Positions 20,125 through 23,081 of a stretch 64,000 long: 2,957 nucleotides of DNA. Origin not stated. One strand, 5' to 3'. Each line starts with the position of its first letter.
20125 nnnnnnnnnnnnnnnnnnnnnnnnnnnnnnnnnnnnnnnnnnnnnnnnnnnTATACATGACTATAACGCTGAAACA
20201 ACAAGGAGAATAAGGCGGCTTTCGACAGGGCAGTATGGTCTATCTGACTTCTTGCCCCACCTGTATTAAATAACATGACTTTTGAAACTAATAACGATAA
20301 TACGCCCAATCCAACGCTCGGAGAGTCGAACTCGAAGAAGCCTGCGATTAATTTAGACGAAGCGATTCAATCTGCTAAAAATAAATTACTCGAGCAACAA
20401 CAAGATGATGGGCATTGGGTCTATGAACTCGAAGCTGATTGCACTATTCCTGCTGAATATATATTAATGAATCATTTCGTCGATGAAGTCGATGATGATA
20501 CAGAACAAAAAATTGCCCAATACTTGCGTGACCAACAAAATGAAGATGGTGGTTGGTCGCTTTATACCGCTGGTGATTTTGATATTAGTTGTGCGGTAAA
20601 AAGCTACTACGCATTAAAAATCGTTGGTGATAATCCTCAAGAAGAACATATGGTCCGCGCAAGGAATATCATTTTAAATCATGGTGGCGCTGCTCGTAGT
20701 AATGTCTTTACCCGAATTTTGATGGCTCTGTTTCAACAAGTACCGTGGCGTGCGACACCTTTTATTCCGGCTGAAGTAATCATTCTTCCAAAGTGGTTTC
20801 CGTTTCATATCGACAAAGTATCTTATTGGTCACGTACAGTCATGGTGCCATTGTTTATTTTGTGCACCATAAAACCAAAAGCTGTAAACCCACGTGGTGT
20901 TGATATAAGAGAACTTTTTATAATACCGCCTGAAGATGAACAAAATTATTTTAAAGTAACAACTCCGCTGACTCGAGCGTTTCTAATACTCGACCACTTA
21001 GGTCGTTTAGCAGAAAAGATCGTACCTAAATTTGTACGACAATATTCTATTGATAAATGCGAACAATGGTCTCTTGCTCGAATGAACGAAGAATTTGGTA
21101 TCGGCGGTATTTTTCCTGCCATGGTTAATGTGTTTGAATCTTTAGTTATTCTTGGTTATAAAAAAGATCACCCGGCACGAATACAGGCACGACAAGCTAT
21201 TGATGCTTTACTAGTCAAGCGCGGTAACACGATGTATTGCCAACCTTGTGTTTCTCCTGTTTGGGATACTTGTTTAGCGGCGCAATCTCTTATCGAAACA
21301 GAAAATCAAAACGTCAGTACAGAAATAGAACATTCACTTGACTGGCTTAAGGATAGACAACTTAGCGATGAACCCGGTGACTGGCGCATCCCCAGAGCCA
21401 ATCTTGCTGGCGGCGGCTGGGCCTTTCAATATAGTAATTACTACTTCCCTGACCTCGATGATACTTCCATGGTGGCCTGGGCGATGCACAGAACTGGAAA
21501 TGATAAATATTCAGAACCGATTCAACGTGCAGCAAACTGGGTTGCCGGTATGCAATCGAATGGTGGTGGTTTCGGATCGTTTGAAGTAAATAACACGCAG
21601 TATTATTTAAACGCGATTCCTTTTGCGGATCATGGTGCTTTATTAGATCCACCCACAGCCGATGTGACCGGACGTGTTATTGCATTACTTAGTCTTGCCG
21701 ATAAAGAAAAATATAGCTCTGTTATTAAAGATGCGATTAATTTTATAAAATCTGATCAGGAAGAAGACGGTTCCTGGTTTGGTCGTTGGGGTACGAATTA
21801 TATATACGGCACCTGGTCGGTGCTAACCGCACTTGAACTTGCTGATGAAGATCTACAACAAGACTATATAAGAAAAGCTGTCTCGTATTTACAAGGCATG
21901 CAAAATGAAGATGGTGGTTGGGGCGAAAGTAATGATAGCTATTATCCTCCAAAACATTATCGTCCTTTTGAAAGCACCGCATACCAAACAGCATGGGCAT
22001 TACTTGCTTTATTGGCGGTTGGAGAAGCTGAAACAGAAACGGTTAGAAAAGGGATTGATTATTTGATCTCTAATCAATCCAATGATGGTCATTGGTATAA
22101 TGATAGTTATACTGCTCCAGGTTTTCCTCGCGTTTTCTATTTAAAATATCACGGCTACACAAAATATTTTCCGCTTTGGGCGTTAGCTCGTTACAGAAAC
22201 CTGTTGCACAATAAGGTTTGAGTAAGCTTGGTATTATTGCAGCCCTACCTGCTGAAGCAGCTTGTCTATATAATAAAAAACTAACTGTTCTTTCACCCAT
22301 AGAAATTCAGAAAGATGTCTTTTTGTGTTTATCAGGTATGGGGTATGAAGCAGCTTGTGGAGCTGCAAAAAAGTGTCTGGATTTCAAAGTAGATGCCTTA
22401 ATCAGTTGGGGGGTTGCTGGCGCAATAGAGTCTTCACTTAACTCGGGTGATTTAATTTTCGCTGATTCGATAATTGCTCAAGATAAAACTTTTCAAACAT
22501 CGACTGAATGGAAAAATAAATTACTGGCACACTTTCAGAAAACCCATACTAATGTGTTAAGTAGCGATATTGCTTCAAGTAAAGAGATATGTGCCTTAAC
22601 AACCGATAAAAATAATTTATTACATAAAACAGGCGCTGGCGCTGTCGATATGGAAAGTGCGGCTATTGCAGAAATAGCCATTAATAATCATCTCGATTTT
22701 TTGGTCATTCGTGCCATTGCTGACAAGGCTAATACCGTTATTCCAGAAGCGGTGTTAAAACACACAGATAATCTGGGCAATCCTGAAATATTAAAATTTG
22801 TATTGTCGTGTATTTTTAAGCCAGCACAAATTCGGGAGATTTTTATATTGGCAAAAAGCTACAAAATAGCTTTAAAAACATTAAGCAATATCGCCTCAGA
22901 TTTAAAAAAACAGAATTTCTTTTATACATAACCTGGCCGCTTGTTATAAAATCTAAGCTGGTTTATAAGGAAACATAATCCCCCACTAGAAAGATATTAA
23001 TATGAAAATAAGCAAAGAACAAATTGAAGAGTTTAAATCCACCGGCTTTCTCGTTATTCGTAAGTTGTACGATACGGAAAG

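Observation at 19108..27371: Hopanoid operon with a single eukaryote-type squalene synthase, placed divergent to the olefin/PUFA operon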

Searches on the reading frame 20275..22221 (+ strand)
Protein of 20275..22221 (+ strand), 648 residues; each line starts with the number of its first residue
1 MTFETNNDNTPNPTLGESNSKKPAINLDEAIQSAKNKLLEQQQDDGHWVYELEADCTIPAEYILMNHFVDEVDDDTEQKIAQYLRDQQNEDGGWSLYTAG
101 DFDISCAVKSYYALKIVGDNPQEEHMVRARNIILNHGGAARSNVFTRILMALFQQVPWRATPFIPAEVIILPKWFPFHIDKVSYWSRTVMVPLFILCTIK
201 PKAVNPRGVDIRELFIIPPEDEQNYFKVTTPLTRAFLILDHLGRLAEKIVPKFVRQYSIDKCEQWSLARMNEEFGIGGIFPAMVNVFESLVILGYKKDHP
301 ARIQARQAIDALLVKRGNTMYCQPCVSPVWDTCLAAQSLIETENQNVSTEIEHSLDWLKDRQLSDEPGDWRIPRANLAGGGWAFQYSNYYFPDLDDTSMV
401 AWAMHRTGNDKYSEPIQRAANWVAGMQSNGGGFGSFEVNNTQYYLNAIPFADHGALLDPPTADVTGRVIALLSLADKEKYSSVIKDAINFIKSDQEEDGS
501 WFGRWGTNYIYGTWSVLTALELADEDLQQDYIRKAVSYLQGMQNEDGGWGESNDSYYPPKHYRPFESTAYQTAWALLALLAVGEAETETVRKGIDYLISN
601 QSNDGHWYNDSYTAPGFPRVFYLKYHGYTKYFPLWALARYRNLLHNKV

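Call 3: search_protein_families(library=pfam, proteins=[window:20275-22221:+])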
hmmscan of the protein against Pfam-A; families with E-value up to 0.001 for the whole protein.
window:20275-22221:+ (648 aa): 5 families
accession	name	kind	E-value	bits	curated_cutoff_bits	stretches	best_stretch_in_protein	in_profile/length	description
PF13243.12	SQHop_cyclase_C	-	2.4e-132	441.2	26.1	1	326-642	1-319/319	Squalene-hopene cyclase C-terminal domain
PF13249.12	SQHop_cyclase_N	-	1.6e-122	408.7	26.2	2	31-316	1-289/291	Squalene-hopene cyclase N-terminal domain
PF00432.27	Prenyltrans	-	2.7e-11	43.9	26.5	1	413-603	49-211/304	Prenyltransferase alpha-alpha toroid domain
PF07678.20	TED_complement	-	7.6e-08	32.2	22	1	413-609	113-298/312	A-macroglobulin TED domain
PF09492.16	Pec_lyase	-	4.7e-07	29.8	22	0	398-454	46-101/292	Pectic acid lyase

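Call 4: search_protein_families(library=ncbifam, proteins=[window:20275-22221:+])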
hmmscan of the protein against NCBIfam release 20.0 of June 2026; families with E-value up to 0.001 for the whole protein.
window:20275-22221:+ (648 aa): 6 families
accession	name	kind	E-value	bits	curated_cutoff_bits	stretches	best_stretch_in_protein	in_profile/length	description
TIGR01507.1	hopene_cyclase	equivalog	2.7e-237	789.2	431.1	1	22-644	11-637/640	squalene--hopene cyclase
TIGR01787.1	squalene_cyclas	subfamily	9.3e-189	629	322.7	1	30-642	1-622/622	squalene/oxidosqualene cyclases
TIGR03463.1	osq_cycl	subfamily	5.8e-65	219.8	851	1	36-640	2-634/634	2,3-oxidosqualene cyclase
TIGR04277.1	squa_tetra_cyc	equivalog_domain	1e-53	182.9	500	2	380-642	350-622/624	tetrahymanol synthase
NF053823.1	SCO2321_fam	equivalog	2e-20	73.1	300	2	412-505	61-142/405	SCO2321 family membrane protein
TIGR02474.1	pec_lyase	equivalog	4.5e-05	23.2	189.8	0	399-454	53-106/295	pectate lyase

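Call 8: find_encoding_contigs(protein=window:20275-22221:+, flank=10000, max_places=6)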
Protein window:20275-22221:+ (648 aa): no gene with exactly this product is on record in the collection.

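Call 33: search_solved_structures(query=window:20275-22218:+, max_evalue=1e-10, show_alignments=1)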
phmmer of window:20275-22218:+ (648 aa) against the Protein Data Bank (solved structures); distinct sequences matched with E-value up to 1e-10: 6.
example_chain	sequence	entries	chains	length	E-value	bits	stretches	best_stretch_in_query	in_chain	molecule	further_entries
1gsz_A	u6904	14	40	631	1.1e-128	433.6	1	32-644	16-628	SQUALENE--HOPENE CYCLASE | SQUALENE-HOPENE CYCLASE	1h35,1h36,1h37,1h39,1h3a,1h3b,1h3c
2sqc_A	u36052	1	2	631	1.3e-127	430.1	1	32-644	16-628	SQUALENE-HOPENE CYCLASE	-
3sqc_A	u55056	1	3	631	1.5e-127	429.9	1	32-644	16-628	SQUALENE--HOPENE CYCLASE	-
8j5z_A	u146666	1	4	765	6.7e-48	166.7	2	318-642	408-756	Terpene cyclase/mutase family member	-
1w6j_A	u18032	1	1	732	1.3e-44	155.9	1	41-644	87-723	LANOSTEROL SYNTHASE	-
1w6k_A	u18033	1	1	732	1.3e-44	155.9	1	41-644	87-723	LANOSTEROL SYNTHASE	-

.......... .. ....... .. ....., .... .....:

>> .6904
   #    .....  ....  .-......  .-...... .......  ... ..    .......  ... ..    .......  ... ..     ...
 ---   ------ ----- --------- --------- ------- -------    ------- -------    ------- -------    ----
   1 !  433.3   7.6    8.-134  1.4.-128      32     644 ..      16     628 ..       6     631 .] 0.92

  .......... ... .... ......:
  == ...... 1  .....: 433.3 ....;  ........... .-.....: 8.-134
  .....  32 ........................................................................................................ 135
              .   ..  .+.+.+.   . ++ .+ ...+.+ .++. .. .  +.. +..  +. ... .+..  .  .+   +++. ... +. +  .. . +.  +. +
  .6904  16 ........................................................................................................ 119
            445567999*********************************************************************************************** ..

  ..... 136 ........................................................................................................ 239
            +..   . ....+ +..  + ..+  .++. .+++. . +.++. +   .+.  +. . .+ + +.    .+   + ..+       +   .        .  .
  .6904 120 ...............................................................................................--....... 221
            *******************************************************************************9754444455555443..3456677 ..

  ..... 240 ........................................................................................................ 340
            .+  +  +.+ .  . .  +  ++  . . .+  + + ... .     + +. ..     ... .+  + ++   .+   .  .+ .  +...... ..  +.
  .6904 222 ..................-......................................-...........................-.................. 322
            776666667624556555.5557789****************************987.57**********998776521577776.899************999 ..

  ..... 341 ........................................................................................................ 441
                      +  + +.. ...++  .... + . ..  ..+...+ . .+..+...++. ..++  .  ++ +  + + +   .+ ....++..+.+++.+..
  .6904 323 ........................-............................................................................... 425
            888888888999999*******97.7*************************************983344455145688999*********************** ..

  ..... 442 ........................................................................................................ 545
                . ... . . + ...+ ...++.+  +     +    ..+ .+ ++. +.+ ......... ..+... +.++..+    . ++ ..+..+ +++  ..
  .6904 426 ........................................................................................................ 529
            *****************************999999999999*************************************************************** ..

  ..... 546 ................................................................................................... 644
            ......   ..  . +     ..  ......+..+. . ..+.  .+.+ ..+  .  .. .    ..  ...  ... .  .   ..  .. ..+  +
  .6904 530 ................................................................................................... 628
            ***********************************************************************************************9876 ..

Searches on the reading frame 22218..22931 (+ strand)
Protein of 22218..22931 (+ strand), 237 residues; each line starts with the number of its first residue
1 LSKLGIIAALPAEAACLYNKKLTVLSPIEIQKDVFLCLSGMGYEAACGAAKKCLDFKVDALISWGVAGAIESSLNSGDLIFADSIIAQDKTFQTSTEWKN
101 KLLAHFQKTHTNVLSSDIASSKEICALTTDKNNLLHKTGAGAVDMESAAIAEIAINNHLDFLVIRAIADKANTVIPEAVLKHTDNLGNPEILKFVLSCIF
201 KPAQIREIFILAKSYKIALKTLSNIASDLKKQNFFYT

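Call 3: search_protein_families(library=pfam, proteins=[window:22218-22931:+])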
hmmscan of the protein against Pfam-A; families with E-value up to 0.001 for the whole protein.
window:22218-22931:+ (237 aa): 1 family
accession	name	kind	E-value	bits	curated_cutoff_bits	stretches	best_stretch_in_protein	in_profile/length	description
PF01048.26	PNP_UDP_1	-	1.5e-19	70.8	25.1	1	29-173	38-202/233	Phosphorylase superfamily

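Call 4: search_protein_families(library=ncbifam, proteins=[window:22218-22931:+])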
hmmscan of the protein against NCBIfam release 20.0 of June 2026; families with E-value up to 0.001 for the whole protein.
window:22218-22931:+ (237 aa): 14 families
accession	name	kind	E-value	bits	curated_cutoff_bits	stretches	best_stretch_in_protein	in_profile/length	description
TIGR03468.1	HpnG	hypoth_equivalog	6.3e-49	166.4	187.1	1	22-224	10-211/212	hopanoid-associated phosphorylase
NF005476.0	PRK07077.1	equivalog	2.3e-29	102.4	215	1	57-231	53-233/243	phosphorylase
NF004079.0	PRK05584.1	equivalog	1.1e-18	67.6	169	1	31-173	40-202/232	5'-methylthioadenosine/adenosylhomocysteine nucleosidase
TIGR03664.1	fut_nucase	equivalog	6.5e-14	52.2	124.7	2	29-99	32-103/228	futalosine hydrolase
NF011286.0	PRK14697.1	equivalog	2.7e-10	40.2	260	1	32-172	42-198/233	bifunctional 5'-methylthioadenosine/S-adenosylhomocysteine nucleosidase/phosphatase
NF005213.0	PRK06698.1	equivalog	4.7e-09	35.5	768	1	33-172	43-198/459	bifunctional 5'-methylthioadenosine/S-adenosylhomocysteine nucleosidase/phosphatase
TIGR01704.1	MTA_SAH-Nsdase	equivalog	6e-09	35.8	73.8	0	140-172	168-200/229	5'-methylthioadenosine/S-adenosylhomocysteine nucleosidase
NF005522.0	PRK07164.1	equivalog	1.6e-07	31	161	1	33-172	46-188/218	5'-methylthioadenosine/S-adenosylhomocysteine nucleosidase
NF004489.0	PRK05819.1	subfamily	2.8e-07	30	230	1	39-173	63-209/236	DeoD-type purine-nucleoside phosphorylase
NF009914.0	PRK13374.1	subfamily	4.1e-06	26.6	338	1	38-171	62-207/235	DeoD-type purine-nucleoside phosphorylase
NF006087.0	PRK08236.1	equivalog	8.4e-06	25.6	213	1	21-94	17-93/219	futalosine hydrolase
NF005221.0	PRK06714.1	equivalog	1.2e-05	24.9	218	0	54-174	65-201/236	S-adenosylhomocysteine nucleosidase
TIGR00107.1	deoD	equivalog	0.00015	21.3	232.25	0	39-173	59-205/232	purine-nucleoside phosphorylase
NF004168.0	PRK05634.1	equivalog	0.00062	19.6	129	1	31-173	20-160/185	nucleosidase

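Call 36: search_solved_structures(query=window:22218-22928:+, max_evalue=0.01, show_alignments=2)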
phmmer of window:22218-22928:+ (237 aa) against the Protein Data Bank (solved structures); distinct sequences matched with E-value up to 0.01: 25.
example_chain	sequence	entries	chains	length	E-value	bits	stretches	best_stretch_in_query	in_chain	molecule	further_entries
4gmh_A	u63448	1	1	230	6.3e-10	42.4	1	2-173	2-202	5'-methylthioadenosine/S-adenosylhomocysteine nucleosidase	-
3bl6_A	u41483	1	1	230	1e-09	41.7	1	4-173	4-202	5'-methylthioadenosine nucleosidase/S-adenosylhomocysteine nucleosidase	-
4kn5_A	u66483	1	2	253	1.1e-09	41.6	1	32-173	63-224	Methylthioadenosine nucleosidase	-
3mms_A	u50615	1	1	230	6.5e-09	39.1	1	3-89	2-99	5'-methylthioadenosine / S-adenosylhomocysteine nucleosidase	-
1zos_A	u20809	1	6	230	2e-08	37.4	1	3-89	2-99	5'-methylthioadenosine / S-adenosylhomocysteine nucleosidase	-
5ue1_A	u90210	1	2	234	6.1e-08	35.9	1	31-176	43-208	5'-methylthioadenosine/S-adenosylhomocysteine nucleosidase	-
3dp9_A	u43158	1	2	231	9.1e-08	35.3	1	32-89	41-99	MTA/SAH nucleosidase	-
4wkb_A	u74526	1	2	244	1.1e-07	35.1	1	32-89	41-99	5'-methylthioadenosine/S-adenosylhomocysteine nucleosidase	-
4x24_A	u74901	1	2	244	1.7e-07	34.5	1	32-88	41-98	5'-methylthioadenosine/S-adenosylhomocysteine nucleosidase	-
4f1w_A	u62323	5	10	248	2.8e-07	33.7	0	3-86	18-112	5'-methylthioadenosine/S-adenosylhomocysteine nucleosidase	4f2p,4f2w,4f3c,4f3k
5dk6_A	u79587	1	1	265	8.5e-07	32.1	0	32-87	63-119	5'-methylthioadenosine/S-adenosylhomocysteine nucleosidase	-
4g89_A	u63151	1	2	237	1.3e-06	31.5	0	32-86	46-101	5'-methylthioadenosine/S-adenosylhomocysteine nucleosidase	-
3o4v_A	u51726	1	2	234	2.3e-06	30.7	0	32-86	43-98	MTA/SAH nucleosidase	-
1jys_A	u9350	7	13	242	2.6e-06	30.5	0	32-86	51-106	MTA/SAH nucleosidase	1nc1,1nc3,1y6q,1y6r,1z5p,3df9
4wkc_A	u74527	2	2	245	3.1e-06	30.3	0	32-86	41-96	5'-methylthioadenosine/S-adenosylhomocysteine nucleosidase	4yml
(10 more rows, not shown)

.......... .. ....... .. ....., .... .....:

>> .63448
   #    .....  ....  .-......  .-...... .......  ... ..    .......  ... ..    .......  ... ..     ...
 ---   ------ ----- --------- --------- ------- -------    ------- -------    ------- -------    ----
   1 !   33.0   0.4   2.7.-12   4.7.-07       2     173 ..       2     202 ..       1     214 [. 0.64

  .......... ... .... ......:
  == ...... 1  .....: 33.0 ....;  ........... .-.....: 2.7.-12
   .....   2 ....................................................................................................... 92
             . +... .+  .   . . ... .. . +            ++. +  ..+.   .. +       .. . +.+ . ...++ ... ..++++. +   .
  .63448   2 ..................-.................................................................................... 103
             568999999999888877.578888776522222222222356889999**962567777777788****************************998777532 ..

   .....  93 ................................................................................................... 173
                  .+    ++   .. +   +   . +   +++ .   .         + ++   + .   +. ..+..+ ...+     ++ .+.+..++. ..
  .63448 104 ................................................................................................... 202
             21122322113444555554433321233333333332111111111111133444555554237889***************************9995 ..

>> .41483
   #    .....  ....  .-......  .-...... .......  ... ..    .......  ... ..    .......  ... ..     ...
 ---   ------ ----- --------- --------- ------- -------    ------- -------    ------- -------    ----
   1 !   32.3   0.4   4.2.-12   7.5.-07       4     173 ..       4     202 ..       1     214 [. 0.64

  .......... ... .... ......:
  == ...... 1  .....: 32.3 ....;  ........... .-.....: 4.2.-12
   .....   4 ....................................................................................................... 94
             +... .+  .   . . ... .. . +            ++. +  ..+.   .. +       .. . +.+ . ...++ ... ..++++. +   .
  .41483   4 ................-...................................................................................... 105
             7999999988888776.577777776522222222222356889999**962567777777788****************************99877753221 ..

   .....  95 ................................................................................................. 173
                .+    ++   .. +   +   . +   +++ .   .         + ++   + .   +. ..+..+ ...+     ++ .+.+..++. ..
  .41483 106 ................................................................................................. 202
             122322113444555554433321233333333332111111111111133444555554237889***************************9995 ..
